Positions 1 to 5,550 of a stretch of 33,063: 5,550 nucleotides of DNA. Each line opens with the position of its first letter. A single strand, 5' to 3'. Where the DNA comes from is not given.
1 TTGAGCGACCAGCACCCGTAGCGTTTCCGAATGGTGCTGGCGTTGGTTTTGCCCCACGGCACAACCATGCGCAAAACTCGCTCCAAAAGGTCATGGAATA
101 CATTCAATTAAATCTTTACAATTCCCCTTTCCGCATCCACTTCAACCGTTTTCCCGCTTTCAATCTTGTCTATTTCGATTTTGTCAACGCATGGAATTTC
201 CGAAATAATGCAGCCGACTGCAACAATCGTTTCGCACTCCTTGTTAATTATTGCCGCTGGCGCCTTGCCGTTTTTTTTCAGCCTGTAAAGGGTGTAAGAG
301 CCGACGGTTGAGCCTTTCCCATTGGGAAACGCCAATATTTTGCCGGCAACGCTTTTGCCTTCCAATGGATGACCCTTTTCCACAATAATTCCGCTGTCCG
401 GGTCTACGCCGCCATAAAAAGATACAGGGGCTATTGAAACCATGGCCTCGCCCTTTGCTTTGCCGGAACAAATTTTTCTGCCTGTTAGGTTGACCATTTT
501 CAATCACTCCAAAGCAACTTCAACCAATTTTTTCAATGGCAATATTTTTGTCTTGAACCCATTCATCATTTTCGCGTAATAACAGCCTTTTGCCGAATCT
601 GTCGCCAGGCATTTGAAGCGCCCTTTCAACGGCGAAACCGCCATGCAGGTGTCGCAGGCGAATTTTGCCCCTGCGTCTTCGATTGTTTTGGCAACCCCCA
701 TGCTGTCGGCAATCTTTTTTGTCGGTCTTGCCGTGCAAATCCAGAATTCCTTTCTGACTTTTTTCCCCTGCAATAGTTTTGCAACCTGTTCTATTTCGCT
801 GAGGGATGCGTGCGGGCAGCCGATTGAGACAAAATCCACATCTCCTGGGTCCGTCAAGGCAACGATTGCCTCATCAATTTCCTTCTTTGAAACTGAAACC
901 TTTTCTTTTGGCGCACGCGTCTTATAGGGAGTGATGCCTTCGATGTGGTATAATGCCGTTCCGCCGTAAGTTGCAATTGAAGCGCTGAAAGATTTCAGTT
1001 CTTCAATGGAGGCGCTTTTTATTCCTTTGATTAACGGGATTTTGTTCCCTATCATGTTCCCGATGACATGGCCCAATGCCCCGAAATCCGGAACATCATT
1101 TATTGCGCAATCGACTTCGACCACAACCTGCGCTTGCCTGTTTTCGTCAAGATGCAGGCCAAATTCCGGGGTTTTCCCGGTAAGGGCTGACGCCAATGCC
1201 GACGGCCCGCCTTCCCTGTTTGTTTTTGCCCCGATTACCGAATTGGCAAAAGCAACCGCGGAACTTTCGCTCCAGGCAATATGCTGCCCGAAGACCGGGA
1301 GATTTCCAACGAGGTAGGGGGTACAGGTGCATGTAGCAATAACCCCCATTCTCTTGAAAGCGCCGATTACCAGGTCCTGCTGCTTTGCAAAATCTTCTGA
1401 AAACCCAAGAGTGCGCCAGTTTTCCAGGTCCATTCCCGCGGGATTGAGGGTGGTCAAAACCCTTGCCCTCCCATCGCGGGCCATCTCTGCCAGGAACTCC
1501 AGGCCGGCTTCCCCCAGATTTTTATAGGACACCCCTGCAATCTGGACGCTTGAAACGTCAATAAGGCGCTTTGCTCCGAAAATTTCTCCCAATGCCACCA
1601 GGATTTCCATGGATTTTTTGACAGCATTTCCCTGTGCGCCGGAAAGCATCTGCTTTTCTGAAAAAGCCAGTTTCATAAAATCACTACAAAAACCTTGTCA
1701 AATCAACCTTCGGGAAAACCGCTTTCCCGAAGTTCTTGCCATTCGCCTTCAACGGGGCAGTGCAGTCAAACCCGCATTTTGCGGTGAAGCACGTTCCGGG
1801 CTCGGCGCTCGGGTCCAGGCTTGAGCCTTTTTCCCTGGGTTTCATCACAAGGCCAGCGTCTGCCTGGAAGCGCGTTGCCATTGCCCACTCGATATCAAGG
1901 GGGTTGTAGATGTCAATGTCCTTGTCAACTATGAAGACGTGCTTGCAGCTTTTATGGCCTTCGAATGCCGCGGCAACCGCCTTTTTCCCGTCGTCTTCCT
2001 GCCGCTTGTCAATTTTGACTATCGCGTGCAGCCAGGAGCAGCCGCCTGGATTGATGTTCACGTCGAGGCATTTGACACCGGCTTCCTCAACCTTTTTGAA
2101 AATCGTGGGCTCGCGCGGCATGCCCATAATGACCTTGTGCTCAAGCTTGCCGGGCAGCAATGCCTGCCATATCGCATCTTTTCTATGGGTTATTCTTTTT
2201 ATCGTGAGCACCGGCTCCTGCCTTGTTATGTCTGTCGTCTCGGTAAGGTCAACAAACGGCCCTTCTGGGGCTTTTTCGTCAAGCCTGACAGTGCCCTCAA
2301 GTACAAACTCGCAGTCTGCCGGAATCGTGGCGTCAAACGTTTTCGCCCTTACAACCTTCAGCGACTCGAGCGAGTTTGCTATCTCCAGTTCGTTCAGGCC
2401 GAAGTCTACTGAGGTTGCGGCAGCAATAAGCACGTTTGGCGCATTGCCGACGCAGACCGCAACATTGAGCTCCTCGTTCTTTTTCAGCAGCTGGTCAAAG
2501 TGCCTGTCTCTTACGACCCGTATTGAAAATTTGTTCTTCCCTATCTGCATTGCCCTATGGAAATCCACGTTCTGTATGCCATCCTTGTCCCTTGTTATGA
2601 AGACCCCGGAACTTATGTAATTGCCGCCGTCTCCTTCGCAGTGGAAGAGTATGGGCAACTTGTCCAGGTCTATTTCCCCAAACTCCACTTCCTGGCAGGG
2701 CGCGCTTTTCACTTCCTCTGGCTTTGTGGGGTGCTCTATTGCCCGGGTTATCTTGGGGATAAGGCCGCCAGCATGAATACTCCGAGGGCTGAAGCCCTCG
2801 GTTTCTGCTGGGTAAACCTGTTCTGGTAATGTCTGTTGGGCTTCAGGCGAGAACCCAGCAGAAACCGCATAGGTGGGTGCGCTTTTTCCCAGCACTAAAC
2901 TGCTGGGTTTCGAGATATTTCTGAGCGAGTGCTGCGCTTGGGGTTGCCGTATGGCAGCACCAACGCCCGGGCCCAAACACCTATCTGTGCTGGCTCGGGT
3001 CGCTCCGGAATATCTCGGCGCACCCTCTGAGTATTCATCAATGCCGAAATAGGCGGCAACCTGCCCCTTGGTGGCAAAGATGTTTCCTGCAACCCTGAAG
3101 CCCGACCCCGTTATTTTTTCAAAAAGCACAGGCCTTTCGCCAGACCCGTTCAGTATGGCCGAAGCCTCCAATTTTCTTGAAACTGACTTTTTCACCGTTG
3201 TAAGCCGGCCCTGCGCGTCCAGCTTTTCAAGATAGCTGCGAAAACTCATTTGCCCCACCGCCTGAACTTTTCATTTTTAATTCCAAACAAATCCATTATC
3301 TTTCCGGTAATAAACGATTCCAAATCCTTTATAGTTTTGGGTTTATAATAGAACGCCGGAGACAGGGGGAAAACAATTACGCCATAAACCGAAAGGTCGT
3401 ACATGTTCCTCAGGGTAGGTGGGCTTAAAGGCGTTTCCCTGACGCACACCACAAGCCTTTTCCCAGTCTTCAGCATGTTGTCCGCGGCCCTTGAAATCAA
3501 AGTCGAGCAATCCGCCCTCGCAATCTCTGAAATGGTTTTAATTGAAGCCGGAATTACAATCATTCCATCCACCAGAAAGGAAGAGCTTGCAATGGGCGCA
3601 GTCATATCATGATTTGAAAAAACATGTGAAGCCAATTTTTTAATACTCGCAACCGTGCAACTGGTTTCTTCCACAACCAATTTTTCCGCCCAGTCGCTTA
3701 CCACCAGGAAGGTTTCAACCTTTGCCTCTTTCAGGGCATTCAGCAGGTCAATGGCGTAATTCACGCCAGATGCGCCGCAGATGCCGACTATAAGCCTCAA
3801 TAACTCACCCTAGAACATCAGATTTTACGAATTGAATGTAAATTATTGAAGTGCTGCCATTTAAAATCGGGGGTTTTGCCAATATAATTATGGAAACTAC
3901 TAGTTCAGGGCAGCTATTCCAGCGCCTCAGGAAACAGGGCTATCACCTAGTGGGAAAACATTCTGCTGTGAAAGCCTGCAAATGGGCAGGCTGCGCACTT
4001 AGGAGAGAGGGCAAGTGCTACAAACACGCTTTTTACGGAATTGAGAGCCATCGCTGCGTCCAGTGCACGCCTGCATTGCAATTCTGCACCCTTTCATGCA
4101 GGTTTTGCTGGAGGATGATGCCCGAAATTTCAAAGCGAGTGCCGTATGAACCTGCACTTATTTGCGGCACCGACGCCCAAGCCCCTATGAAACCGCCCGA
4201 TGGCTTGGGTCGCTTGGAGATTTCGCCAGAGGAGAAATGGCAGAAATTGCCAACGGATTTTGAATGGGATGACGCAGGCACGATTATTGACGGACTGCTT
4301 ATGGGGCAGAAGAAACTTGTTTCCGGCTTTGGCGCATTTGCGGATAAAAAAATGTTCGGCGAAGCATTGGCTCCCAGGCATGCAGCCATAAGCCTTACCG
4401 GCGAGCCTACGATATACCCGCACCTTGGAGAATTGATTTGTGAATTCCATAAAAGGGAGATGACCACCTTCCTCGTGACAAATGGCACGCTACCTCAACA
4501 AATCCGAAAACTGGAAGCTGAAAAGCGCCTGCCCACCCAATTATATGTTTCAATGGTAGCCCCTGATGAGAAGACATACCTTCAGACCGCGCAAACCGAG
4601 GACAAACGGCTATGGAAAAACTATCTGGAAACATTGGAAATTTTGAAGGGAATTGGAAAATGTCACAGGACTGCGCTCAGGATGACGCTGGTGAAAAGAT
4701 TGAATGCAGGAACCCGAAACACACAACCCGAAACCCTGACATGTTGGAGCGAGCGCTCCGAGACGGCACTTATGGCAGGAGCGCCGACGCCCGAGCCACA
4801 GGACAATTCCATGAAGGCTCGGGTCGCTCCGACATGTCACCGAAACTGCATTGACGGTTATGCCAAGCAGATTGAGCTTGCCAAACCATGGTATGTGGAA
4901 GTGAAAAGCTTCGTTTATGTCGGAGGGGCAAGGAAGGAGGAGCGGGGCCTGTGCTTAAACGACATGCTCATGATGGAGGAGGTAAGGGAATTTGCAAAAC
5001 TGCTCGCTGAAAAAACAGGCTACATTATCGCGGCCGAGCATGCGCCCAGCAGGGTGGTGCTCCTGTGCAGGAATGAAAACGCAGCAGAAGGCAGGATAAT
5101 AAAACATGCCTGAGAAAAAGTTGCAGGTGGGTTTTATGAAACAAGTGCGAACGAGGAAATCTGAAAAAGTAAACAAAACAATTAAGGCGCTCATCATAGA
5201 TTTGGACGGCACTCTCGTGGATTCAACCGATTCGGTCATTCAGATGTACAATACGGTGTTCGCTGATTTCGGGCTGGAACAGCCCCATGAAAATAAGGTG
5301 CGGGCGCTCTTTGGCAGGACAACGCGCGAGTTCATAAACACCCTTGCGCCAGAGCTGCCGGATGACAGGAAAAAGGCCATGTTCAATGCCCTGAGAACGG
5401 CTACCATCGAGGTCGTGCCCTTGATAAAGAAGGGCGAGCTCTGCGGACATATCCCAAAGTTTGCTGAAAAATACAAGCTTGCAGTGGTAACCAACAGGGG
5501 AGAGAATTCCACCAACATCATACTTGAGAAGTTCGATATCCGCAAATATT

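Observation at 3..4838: A ~101-nt double-hairpin element family with fixed junction nucleotides, exactly 18-nt loops and covarying stems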

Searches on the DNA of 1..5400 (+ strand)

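Call 62: search_rna_families(source=window, start=1, end=5400, threshold=evalue, max_evalue=1)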
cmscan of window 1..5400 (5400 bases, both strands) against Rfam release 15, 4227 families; matches with E-value up to 1: 2.
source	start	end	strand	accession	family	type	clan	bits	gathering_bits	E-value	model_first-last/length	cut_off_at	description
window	2782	2804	+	RF01687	Acido-Lenti-1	Gene; sRNA;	-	19.6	37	0.41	1-46/46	no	Acido-Lenti-1 RNA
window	2877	2922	+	RF00651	mir-221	Gene; miRNA;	-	19.6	46.6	0.69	1-84/84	no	mir-221 microRNA precursor family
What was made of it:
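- On Any curated RNA family (Rfam 15): Nothing overlapped the elements at E<=1 in 1-5400 (call 62).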

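Call 82: search_dna_similar(query=window:4700-4870:+, collection=plasmids, mode=distant, max_evalue=0.001, max_rows=5)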
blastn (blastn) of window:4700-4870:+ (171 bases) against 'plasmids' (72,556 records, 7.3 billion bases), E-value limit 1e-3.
No match.

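Call 83: search_dna_similar(query=window:4700-4870:+, collection=phages, mode=distant, max_evalue=0.001, max_rows=5)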
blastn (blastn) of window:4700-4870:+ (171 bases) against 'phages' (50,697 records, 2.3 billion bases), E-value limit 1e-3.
No match.

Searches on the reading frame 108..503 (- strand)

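Call 10: search_protein_families(library=pfam, proteins=[window:108-503:-])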
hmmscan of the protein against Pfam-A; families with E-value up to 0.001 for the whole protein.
window:108-503:- (131 aa): 1 family
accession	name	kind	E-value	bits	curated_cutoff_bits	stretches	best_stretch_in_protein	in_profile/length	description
PF01989.23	AcnX_swivel_put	-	9.9e-36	121.9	27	1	27-106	1-80/80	Aconitase X swivel domain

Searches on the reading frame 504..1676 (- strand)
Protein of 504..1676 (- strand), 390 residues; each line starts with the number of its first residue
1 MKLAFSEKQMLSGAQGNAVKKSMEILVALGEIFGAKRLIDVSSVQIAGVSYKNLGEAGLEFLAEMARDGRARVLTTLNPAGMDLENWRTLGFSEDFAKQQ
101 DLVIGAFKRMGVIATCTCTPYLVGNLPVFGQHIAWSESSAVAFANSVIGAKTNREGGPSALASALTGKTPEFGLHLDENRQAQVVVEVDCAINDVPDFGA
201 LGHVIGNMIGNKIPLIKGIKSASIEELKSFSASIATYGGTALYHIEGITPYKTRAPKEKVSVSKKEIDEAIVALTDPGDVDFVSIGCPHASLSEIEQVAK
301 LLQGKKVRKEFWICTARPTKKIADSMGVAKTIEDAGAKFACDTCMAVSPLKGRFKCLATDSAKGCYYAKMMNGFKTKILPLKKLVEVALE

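Call 10: search_protein_families(library=pfam, proteins=[window:504-1676:-])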
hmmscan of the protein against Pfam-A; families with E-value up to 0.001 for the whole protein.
window:504-1676:- (390 aa): 1 family
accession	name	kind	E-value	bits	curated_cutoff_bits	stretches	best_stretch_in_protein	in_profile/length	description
PF04412.18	AcnX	-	1.5e-149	498.6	31.5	1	1-386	1-400/400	Aconitase X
